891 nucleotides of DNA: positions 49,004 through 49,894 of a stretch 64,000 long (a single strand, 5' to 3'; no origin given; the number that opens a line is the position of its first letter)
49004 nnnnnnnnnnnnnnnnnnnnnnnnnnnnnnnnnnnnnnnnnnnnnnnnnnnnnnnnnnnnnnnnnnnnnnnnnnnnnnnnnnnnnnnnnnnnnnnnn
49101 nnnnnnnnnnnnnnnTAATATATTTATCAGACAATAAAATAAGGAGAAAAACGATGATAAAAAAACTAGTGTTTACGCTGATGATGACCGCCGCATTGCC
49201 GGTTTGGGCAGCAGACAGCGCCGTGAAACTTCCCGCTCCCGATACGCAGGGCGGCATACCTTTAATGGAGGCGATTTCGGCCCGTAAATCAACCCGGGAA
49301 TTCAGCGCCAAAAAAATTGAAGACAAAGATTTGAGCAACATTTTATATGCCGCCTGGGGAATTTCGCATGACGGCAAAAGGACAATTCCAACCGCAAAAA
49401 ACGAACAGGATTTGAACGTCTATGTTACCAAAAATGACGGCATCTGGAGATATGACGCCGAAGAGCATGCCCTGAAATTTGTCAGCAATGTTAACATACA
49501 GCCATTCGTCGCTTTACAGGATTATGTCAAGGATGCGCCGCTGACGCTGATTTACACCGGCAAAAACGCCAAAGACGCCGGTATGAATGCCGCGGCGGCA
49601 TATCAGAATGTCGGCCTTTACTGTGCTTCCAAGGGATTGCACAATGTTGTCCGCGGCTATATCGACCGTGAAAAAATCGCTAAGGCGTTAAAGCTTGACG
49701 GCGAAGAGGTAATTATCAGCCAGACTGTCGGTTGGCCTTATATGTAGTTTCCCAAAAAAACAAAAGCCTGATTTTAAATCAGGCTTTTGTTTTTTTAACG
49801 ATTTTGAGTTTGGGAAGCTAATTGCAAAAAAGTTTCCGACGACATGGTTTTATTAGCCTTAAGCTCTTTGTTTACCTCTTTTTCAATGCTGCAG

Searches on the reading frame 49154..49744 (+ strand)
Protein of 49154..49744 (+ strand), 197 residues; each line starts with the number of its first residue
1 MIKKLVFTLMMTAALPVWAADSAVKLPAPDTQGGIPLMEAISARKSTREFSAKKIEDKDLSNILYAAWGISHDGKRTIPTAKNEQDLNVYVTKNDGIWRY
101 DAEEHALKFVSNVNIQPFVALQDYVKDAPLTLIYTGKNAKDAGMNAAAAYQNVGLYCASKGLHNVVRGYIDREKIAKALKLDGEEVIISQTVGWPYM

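Call 85: search_protein_families(library=pfam, proteins=[window:49154-49744:+], max_evalue=0.001)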
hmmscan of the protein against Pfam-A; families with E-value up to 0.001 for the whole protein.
window:49154-49744:+ (197 aa): 2 families
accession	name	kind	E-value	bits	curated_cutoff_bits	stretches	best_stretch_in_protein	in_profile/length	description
PF00881.29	Nitroreductase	-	2.9e-18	67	23.5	1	41-194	1-167/167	Nitroreductase family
PF14512.11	TM1586_NiRdase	-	0.00062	19.9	27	0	37-67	2-32/215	Putative TM nitroreductase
